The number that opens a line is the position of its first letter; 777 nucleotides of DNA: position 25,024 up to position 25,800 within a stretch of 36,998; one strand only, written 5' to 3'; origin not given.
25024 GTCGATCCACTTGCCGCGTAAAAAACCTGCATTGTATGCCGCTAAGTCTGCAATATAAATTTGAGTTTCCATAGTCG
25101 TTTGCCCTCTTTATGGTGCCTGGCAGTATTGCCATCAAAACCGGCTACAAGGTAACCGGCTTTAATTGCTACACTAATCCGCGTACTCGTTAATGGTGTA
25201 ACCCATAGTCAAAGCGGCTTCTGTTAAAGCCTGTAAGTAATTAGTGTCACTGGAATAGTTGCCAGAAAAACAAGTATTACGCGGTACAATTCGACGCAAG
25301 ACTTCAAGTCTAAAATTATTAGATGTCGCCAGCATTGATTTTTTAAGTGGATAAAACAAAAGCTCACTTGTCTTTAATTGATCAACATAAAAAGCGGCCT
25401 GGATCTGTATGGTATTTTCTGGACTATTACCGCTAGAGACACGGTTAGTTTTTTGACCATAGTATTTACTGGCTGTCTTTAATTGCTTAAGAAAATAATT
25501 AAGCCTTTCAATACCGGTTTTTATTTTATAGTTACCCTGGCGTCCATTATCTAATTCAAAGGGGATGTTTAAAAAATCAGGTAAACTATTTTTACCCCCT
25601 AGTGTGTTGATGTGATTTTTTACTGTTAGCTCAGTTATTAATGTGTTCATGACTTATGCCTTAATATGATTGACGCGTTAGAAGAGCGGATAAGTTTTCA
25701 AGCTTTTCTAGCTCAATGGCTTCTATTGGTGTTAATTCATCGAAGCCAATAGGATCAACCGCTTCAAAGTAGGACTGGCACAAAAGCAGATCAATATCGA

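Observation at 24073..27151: Opposite-strand anti-restriction island between Q and terS, with three unknown genes as anti-defence candidates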

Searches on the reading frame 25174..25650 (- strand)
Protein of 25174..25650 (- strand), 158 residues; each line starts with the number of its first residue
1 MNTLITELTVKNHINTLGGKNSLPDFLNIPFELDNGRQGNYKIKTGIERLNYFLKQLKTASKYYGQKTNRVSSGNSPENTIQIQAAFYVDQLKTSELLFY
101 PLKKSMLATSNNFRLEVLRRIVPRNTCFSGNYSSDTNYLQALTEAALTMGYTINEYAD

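Call 3: search_protein_families(library=pfam, proteins=[window:25174-25650:-], max_evalue=0.1)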
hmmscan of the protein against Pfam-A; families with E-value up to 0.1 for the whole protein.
window:25174-25650:- (158 aa): 0 families

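Call 4: search_protein_families(library=phrogs, proteins=[window:25174-25650:-], max_evalue=0.01)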
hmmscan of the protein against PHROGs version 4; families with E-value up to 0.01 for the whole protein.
window:25174-25650:- (158 aa): 0 families

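Call 12: search_protein_families(library=ncbifam, proteins=[window:25174-25650:-], max_evalue=0.1)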
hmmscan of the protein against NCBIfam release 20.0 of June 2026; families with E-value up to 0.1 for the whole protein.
window:25174-25650:- (158 aa): 0 families

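Call 13: find_homologous_proteins(query=window:25174-25650:-, max_evalue=0.01)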
Query window:25174-25650:- (158 aa): 8 proteins with E <= 0.01 among 28 candidates.
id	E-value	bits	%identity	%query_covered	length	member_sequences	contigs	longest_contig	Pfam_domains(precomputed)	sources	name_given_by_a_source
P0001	7.3e-98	342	100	100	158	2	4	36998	-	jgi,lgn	jgi:hypothetical protein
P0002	3.9e-86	304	89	100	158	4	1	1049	-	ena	-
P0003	5.5e-72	258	77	100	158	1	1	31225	-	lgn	-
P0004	8.1e-65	235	70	100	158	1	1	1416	-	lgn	-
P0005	3.5e-62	227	66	100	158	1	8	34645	-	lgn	-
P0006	3.9e-58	214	67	99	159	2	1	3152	-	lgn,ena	-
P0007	4.2e-53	197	59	100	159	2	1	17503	-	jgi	-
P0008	1.4e-45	173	58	100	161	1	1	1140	-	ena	-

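Call 14: find_encoding_contigs(protein=P0003, flank=6000, max_places=3)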
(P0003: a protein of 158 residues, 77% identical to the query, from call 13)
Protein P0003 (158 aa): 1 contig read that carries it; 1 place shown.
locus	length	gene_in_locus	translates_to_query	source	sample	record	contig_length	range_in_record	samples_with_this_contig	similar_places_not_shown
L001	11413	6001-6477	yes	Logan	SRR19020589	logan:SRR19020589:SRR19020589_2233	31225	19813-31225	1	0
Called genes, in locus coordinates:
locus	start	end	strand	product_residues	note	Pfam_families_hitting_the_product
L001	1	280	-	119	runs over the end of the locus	-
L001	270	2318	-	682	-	PF16510:P22_portal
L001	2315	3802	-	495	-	PF03237:Terminase_6N, PF17289:Terminase_6C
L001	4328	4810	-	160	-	-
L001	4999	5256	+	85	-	-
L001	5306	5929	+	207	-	PF07275:ArdA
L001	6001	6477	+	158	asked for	-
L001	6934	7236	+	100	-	-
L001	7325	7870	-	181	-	PF27659:CHP02642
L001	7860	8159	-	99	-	PF06147:DUF968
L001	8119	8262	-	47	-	-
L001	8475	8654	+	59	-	PF12728:HTH_17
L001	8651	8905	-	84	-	-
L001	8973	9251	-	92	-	-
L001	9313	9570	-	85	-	-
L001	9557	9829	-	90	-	-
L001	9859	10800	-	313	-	PF00145:DNA_methylase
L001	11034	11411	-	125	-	?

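Call 15: find_encoding_contigs(protein=P0005, flank=6000, max_places=4)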
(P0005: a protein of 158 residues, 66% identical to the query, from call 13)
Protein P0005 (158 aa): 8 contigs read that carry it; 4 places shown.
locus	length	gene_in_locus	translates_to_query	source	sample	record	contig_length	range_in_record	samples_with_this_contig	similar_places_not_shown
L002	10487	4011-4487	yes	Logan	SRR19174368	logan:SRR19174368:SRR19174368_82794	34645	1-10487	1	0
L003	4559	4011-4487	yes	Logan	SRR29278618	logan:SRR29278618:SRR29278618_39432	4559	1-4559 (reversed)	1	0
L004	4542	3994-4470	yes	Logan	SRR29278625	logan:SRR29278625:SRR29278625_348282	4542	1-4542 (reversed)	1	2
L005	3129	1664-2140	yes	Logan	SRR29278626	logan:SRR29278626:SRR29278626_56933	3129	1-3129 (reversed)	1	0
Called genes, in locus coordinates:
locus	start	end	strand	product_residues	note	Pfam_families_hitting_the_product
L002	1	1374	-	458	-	?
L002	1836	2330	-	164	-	-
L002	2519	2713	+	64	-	-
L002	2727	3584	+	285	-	PF08401:ArdcN, PF18818:MPTase-PolyVal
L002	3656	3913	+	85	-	-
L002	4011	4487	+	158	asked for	-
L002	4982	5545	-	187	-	PF27659:CHP02642 (faint)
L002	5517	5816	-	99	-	PF06147:DUF968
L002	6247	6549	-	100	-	-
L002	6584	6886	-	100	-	-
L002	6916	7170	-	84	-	-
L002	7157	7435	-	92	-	-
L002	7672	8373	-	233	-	-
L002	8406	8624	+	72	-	-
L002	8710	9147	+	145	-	PF01381:HTH_3, PF12844:HTH_19 (weak)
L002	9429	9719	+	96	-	-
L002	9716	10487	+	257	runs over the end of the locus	PF06378:SSAP_Sak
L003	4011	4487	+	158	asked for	-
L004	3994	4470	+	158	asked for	-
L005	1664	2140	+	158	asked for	-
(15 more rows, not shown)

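Call 16: find_encoding_contigs(protein=P0007, flank=6000, max_places=3)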
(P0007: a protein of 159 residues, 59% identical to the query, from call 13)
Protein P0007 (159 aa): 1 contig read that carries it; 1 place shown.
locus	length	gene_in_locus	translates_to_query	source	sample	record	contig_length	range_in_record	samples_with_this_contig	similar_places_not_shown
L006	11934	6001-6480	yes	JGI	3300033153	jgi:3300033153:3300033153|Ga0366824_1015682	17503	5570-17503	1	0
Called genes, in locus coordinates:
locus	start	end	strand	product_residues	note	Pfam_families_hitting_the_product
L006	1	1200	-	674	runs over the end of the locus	PF16510:P22_portal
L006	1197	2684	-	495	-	PF03237:Terminase_6N, PF17289:Terminase_6C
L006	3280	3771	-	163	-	-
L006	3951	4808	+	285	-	PF08401:ArdcN, PF18818:MPTase-PolyVal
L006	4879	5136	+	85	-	-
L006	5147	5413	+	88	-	-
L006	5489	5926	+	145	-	-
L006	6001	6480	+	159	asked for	-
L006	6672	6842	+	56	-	-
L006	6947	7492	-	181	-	PF27659:CHP02642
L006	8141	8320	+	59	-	PF12728:HTH_17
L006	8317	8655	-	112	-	-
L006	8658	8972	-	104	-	-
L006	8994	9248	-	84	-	-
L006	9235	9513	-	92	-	-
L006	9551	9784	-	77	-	-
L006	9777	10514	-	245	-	-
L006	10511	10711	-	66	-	PF15943:YdaS_toxin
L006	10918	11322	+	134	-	PF01381:HTH_3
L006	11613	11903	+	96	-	-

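Call 32: predict_structure(alignment_id=A2)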
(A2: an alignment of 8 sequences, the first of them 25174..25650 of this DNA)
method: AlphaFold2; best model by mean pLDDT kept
length: 158 residues; sequences in the alignment: 8
mean_pLDDT: 62.5   pTM: 0.47
mean pLDDT of the five models: 62.5, 61.6, 59.9, 58.8, 56.1
residues with pLDDT >= 90: 3; 70-90: 60; 50-70: 36; < 50: 59
segments of 3 or more residues with pLDDT < 50: 1-9, 17-47, 61-75
pLDDT, mean of each block of 10 residues (from residue 1): 39 48 42 45 45 58 43 52 83 84 70 87 71 69 89 77
secondary structure, 60 per line:
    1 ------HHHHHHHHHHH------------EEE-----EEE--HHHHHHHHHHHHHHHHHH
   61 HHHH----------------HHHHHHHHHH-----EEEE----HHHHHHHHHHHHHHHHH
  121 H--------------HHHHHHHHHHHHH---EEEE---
elements in order: H7-17 E30-32 E38-40 H43-64 H81-90 E96-99 H104-121 H136-148 E152-155

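Call 39: search_solved_structures(query=A2, max_evalue=10)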
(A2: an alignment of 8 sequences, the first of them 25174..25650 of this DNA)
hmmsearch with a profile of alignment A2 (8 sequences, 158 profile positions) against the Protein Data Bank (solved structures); distinct sequences matched with E-value up to 10: 1.
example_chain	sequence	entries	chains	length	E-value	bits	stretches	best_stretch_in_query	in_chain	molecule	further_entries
7y8u_E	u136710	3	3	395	0.72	12.8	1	33-148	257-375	AlbE homolog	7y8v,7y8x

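Call 43: fold_search(model_id=the predicted structure, library=pdb)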
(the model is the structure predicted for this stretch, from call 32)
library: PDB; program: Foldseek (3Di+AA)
matches with E <= 10: 140; with E <= 0.001: 0
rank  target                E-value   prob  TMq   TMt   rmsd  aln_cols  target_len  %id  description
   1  6p0j                  6.3e-01  0.12  0.21  0.20  10.4        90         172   16  Crystal structure of GDP-bound human RalA (released 2020-03-04)
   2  4pl1_A                8.2e-01  0.08  0.20  0.12  10.7       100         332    9  X-ray crystal structure of C118A RlmN from Escherichia coli with S-adenosylmethionine (released 2014-05-28)
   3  5hr7_A                8.8e-01  0.08  0.21  0.12  12.3        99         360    9  X-ray crystal structure of C118A RlmN from Escherichia coli with cross-linked in vitro transcribed tRNA (released 2016-04-13)
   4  3l4e                  1.5e+00  0.12  0.18  0.15   7.2        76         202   12  1.5A Crystal Structure of a Putative Peptidase E Protein from Listeria monocytogenes EGD-e (released 2010-07-14)
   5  3rfa_B                1.8e+00  0.07  0.17  0.09  11.4        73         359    5  X-ray structure of RlmN from Escherichia coli in complex with S-adenosylmethionine (released 2011-05-11)
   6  4pl2_A                1.9e+00  0.06  0.17  0.09  11.3        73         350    5  X-ray crystal structure of C118A RlmN from Escherichia coli (released 2014-05-28)
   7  9p0p                  1.9e+00  0.06  0.18  0.12  10.1        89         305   15  Crystal structure of 23S rRNA methyltransferase Cfr, apoenzyme (released 2025-07-16)
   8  8kc0                  2.2e+00  0.04  0.13  0.17  11.8        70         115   14  De novo design protein -NB8 (released 2024-08-07)
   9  1vll_A                2.4e+00  0.06  0.18  0.11   8.8        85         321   13  Crystal structure of alanine dehydrogenase (AF1665) from Archaeoglobus fulgidus at 2.80 A resolution (released 2004-09-21)
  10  6hs5                  2.4e+00  0.01  0.12  0.09  20.8       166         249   10  N-terminal domain including the conserved ImpA_N region of the TssA component of the type VI secretion system from Burkh (released 2018-11-21)
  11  7sqv_A                2.9e+00  0.14  0.14  0.04   2.1        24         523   46  Goslar chimallin C1 localized reconstruction (released 2022-07-27)
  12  3k5w                  3.1e+00  0.08  0.24  0.10   8.3        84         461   15  Crystal structure of a Carbohydrate kinase (YjeF family)from Helicobacter pylori (released 2009-12-08)
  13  5udw_B                3.1e+00  0.07  0.21  0.15   9.8        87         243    9  LarE, a sulfur transferase involved in synthesis of the cofactor for lactate racemase, in complex with nickel (released 2017-08-23)
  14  7ufp                  3.3e+00  0.06  0.24  0.10  10.7        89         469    6  Structure of a pseudomurein peptide ligase type E from Methanothermus fervidus (released 2022-10-12)
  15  5hr6_A                3.3e+00  0.04  0.17  0.10  13.0        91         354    8  X-ray crystal structure of C118A RlmN with cross-linked tRNA purified from Escherichia coli (released 2016-04-13)
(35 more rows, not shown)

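Call 63: search_protein_representatives(alignment_id=A2)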
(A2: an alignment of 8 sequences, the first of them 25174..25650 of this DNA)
Query: 8 sequences, 158 profile positions. Proteins with E-value up to 0.001 (for the whole library): 14; up to 1e-10: 2; up to 1e-30: 1. The best 14 are listed.
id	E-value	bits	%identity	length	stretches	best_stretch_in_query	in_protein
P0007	8.4e-78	275.9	-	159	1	1-158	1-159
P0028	1.5e-18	83.3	-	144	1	24-158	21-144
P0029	1.5e-09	54.1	-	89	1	79-156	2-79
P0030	3.8e-09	52.8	-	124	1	78-156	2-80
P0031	1.2e-08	51.2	-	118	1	74-154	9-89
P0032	1.8e-08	50.6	-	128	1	66-158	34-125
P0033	4.0e-08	49.4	-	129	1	77-158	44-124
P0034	5.2e-08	49.1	-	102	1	78-155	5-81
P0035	6.9e-08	48.7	-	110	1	67-156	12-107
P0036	2.3e-07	47.0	-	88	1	80-155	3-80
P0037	1.2e-04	38.1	-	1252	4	40-99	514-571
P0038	1.5e-04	37.9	-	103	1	78-154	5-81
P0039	6.1e-04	35.9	-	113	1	69-155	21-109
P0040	6.3e-04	35.8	-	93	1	77-155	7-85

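Call 64: search_protein_families(library=pfam, proteins=[P0028, P0029, P0030, P0031, P0032, P0033, P0034, P0035, P0036, P0038], max_evalue=0.1)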
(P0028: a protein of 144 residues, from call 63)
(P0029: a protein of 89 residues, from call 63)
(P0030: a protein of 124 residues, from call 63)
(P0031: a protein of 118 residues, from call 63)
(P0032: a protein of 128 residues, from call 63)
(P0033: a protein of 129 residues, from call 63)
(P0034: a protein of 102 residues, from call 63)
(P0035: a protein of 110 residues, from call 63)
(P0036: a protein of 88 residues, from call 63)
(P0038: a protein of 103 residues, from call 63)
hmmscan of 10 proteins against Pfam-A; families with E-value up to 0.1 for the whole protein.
P0028 (144 aa): 0 families

P0029 (89 aa): 0 families

P0030 (124 aa): 1 family
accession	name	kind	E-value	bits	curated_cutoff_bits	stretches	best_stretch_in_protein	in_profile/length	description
PF07877.16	DUF1661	-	0.023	14.8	25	0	31-48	6-23/31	Protein of unknown function (DUF1661)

P0031 (118 aa): 0 families

P0032 (128 aa): 0 families

P0033 (129 aa): 0 families

P0034 (102 aa): 0 families

P0035 (110 aa): 0 families

P0036 (88 aa): 0 families

P0038 (103 aa): 1 family
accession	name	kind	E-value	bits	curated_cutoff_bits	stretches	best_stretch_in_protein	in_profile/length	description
PF19224.5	pATOM36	-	0.067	12.8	27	1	3-43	81-121/270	pATOM36 family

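Call 66: search_protein_families(library=phrogs, proteins=[P0028, P0029, P0030, P0031, P0032, P0033, P0034, P0035, P0036, P0038], max_evalue=0.01)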
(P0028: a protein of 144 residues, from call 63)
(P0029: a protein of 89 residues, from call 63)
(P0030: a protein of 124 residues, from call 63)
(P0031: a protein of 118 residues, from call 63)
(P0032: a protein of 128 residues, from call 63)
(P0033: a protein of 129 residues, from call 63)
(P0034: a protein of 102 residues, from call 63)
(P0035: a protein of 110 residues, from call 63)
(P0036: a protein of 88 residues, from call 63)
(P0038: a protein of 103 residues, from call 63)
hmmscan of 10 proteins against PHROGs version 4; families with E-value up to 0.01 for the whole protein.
P0028 (144 aa): 0 families

P0029 (89 aa): 0 families

P0030 (124 aa): 0 families

P0031 (118 aa): 0 families

P0032 (128 aa): 0 families

P0033 (129 aa): 0 families

P0034 (102 aa): 0 families

P0035 (110 aa): 0 families

P0036 (88 aa): 1 family
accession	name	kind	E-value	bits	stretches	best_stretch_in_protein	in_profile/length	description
phrog_6987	-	unknown function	0.0049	17.9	1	6-46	12-51/66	-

P0038 (103 aa): 0 families

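Call 67: search_dna_similar(query=window:25174-25650:-, collection=plasmids, mode=protein, max_evalue=0.01, max_rows=15)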
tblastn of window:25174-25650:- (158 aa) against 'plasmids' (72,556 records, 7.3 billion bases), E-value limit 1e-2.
No match.

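Call 68: search_dna_similar(query=window:25174-25650:-, collection=phages, mode=protein, max_evalue=0.01, max_rows=15)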
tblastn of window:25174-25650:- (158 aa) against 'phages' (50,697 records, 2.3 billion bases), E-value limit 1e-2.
No match.

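Call 69: search_dna_similar(query=P0034, collection=plasmids, mode=protein, max_evalue=0.01, max_rows=15)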
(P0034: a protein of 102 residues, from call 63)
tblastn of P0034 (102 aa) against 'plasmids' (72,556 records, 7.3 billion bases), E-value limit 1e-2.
No match.

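Call 70: search_dna_similar(query=P0034, collection=phages, mode=protein, max_evalue=0.01, max_rows=15)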
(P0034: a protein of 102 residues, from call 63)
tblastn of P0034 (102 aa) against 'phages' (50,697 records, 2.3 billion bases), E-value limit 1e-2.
No match.

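Call 78: search_protein_families(library=pfam, proteins=[L006:5147-5413:+, L006:5489-5926:+, L001:6934-7236:+, L002:2519-2713:+], max_evalue=0.1)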
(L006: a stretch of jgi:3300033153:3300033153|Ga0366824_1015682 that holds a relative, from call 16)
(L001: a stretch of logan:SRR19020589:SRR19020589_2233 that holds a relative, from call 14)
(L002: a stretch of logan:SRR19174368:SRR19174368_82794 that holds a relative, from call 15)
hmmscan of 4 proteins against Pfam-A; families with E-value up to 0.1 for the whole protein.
L006:5147-5413:+ (88 aa): 0 families

L006:5489-5926:+ (145 aa): 0 families

L001:6934-7236:+ (100 aa): 0 families

L002:2519-2713:+ (64 aa): 1 family
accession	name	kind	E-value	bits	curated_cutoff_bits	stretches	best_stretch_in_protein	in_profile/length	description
PF22290.1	DmmA-like_N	-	0.045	14.7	33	1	8-52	69-113/124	Dimethylamine monooxygenase subunit DmmA-like, N-terminal domain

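Call 109: search_protein_families(library=padloc, proteins=[window:25174-25650:-, L006:5147-5413:+, L006:5489-5926:+, L002:2519-2713:+, L001:6934-7236:+], max_evalue=0.01)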
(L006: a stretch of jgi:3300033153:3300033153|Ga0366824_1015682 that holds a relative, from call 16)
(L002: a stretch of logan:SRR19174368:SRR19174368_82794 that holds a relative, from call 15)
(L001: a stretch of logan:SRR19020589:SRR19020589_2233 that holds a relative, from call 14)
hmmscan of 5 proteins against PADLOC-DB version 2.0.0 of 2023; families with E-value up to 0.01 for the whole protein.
window:25174-25650:- (158 aa): 0 families

L006:5147-5413:+ (88 aa): 0 families

L006:5489-5926:+ (145 aa): 0 families

L002:2519-2713:+ (64 aa): 0 families

L001:6934-7236:+ (100 aa): 0 families
